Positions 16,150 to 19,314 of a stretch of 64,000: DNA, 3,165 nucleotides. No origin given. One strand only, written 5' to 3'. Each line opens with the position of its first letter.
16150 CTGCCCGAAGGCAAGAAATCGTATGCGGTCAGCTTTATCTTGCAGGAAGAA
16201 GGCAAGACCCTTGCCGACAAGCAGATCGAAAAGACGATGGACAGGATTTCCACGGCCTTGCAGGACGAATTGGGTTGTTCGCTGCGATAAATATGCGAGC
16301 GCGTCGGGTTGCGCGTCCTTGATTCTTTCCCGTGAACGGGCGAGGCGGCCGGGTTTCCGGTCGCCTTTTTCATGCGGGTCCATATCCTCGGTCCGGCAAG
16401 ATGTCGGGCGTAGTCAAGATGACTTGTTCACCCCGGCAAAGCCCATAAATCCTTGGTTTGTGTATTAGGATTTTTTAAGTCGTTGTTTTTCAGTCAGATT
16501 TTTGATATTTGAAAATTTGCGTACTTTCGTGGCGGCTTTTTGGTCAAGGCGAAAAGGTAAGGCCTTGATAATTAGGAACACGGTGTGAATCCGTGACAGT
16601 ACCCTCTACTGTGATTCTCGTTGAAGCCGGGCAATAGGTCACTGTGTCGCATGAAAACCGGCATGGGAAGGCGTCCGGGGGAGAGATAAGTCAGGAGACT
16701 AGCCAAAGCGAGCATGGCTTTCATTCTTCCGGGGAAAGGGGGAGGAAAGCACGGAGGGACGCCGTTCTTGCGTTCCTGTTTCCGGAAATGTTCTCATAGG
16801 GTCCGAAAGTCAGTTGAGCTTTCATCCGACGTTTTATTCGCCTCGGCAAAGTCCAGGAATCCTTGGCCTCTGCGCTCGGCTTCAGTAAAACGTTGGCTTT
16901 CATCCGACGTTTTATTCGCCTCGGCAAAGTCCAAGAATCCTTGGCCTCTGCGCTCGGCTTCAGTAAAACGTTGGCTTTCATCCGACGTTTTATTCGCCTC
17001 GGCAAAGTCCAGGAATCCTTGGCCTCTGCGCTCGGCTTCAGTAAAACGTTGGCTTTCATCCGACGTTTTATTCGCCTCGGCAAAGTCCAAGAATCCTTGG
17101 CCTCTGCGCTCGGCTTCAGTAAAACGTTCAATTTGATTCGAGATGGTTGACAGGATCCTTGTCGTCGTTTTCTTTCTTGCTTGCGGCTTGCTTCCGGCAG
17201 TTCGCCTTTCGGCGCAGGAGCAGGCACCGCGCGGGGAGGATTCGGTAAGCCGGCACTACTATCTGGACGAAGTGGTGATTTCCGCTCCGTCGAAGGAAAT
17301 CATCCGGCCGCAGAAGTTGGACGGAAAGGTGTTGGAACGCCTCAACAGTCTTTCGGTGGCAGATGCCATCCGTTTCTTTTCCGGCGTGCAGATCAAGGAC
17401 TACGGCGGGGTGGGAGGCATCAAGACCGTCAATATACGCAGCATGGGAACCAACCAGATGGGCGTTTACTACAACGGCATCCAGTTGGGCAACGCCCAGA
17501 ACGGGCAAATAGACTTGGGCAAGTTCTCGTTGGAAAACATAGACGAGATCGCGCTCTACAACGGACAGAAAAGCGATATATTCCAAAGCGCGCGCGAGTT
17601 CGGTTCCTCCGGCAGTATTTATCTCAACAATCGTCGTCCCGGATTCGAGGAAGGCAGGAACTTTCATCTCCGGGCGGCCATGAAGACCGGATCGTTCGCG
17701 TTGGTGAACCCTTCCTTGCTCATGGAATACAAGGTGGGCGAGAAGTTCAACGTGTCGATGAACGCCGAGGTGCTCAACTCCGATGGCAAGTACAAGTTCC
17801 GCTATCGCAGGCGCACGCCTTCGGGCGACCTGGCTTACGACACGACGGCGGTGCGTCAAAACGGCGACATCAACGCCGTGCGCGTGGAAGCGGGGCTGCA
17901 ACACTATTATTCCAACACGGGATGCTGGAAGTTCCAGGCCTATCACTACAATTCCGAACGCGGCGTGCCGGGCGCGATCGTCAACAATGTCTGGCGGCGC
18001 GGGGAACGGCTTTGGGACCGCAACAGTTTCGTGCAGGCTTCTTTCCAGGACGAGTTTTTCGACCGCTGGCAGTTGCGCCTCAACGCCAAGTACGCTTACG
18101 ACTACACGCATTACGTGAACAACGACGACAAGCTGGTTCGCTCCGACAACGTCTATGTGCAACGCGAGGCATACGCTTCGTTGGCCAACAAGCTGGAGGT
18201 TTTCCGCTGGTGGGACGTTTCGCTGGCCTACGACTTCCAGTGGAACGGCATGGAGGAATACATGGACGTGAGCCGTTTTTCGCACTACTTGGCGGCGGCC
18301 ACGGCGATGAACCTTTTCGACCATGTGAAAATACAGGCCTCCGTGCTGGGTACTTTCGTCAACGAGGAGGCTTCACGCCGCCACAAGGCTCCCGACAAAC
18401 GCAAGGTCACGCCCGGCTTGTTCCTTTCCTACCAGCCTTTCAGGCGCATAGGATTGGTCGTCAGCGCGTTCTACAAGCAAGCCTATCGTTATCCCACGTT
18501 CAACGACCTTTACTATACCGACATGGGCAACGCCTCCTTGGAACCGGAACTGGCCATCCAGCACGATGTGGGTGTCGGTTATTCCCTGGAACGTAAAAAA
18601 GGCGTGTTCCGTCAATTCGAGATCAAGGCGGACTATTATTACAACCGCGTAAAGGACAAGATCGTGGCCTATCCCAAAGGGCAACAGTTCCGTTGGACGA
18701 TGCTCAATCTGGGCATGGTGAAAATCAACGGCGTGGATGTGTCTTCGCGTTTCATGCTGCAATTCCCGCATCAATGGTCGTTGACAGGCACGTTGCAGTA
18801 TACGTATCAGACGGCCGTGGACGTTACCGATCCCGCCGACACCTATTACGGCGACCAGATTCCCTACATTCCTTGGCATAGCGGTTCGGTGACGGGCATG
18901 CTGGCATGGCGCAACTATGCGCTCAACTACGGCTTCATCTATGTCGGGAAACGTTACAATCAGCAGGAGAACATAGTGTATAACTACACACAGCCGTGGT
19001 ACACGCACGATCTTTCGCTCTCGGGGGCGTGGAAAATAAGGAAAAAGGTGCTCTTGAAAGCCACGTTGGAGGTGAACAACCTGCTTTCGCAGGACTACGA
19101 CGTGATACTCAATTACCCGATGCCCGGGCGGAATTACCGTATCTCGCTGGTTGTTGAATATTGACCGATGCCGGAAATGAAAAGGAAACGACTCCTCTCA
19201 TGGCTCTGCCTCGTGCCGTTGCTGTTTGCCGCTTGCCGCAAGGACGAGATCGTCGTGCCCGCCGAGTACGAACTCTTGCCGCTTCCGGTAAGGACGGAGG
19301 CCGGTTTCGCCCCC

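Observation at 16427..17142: Four near-identical 78-bp tandem repeats, spanned by an in-frame uORF, sit between a cobalamin riboswitch and its btuB start codon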

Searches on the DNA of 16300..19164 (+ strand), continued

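Call 49: search_with_rna_model(model_id=R1, sources=[window, L001, L002, L003, L004, L006, L015, L016, L017, L020, L021, L022, L024, L025, L026, L027, L028], max_evalue=0.000001, make_alignment=true)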
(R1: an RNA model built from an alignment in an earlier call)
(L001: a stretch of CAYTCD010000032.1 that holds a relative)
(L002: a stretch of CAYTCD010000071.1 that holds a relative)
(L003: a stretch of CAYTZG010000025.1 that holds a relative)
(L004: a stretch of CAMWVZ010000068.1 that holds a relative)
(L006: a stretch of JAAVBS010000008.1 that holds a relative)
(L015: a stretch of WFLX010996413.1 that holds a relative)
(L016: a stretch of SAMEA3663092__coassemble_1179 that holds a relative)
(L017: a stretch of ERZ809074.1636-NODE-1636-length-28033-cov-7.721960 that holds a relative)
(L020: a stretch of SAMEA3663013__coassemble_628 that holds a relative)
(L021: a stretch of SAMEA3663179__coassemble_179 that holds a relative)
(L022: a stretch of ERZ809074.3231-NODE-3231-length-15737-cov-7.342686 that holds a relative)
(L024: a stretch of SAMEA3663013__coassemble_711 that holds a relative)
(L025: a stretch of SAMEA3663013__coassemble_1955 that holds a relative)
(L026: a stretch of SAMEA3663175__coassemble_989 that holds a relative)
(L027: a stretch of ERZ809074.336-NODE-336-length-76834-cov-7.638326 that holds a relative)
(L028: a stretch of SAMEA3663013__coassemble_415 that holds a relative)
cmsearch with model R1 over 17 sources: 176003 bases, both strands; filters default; matches with E-value up to 0.000001: 29.
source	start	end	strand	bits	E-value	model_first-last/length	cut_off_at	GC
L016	73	163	-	100.7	7e-28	1-91/91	no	0.48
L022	13396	13486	-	99.6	1.5e-27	1-91/91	no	0.52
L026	6813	6903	+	97.8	5.9e-27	1-91/91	no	0.47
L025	1106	1196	+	97.6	6.8e-27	1-91/91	no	0.55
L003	2235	2325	+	95.9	2.4e-26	1-91/91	no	0.56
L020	131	221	-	95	4.5e-26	1-91/91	no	0.49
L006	3535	3625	+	94.8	5.1e-26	1-91/91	no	0.55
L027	2419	2509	+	94.3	7.4e-26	1-91/91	no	0.48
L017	1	90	-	93.3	1.5e-25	1-91/91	no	0.49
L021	10470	10560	+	93.1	1.7e-25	1-91/91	no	0.51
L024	184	274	+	91.7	4.8e-25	1-91/91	no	0.45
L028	1577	1667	-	90.5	1.1e-24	1-91/91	no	0.51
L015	1121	1211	-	88.9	3.4e-24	1-91/91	no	0.56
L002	6095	6183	+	83.2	2.1e-22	1-91/91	no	0.52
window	45184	45274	-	80.3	1.8e-21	1-91/91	no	0.53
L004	4327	4415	-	76.8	2.2e-20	1-91/91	no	0.51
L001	2392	2481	+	73.1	3.1e-19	1-91/91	no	0.5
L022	6119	6205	-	67.8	1.4e-17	1-91/91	no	0.52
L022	7186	7276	-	64.1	2.1e-16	1-91/91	no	0.44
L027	1270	1357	+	60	4.1e-15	1-91/91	no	0.49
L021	6379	6466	-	56.3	5.9e-14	1-91/91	no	0.47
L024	631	718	+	53.6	4.2e-13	1-91/91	no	0.49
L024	3449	3535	-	40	7.3e-09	1-91/91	no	0.31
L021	6591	6674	-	38.3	2.6e-08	1-91/91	no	0.45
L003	6286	6372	+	37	6.7e-08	1-91/91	no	0.61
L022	7405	7493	+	36.7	8.3e-08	1-91/91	no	0.43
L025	979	1062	+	36.5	9.3e-08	1-91/91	no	0.48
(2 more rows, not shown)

Alignment A3: 29 matches aligned to the model, 95 columns, each read 5' to 3' on its own strand. Consensus structure (alignment columns), stored with it:
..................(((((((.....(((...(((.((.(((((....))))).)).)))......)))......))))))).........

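Call 65: search_with_rna_model(model_id=R1, sources=[L035, L036], max_evalue=0.01, show_alignments=2)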
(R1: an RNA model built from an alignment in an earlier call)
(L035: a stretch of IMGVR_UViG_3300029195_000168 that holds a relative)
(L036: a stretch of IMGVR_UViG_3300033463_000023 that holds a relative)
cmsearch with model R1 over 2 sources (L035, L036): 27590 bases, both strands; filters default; matches with E-value up to 0.01: 2.
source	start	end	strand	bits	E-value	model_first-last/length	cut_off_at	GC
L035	3532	3611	-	39.9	1.2e-09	1-91/91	no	0.44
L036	422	515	-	29.7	2.1e-06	1-91/91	no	0.66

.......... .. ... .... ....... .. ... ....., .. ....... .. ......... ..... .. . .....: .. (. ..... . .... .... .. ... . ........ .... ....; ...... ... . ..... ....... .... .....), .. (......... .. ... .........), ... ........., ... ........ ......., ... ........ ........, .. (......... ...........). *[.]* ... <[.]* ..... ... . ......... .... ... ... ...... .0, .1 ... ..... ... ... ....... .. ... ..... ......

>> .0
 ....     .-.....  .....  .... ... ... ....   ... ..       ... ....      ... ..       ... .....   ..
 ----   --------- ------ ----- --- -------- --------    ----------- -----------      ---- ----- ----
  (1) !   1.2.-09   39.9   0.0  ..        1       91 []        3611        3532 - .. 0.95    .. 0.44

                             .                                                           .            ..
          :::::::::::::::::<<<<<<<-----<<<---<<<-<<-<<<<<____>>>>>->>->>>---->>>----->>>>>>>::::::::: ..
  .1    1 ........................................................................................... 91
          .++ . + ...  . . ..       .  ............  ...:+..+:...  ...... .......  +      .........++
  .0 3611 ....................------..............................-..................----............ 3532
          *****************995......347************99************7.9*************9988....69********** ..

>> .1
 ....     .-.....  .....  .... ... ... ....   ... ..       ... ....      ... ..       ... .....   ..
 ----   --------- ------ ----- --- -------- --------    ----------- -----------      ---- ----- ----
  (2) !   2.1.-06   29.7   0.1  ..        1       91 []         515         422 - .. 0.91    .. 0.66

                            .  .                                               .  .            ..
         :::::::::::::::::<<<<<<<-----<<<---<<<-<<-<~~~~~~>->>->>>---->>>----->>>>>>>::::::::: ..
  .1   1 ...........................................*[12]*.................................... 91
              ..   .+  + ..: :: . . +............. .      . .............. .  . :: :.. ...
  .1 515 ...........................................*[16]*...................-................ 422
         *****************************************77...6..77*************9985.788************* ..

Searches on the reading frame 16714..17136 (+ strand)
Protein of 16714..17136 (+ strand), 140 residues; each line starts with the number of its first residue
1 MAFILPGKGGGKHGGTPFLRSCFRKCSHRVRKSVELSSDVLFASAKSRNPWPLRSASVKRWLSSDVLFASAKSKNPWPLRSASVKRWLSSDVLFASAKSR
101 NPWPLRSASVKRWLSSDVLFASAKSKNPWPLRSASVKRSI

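Call 10: search_protein_families(library=pfam, proteins=[window:16714-17136:+], max_evalue=0.01)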
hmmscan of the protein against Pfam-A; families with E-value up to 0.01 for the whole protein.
window:16714-17136:+ (140 aa): 0 families
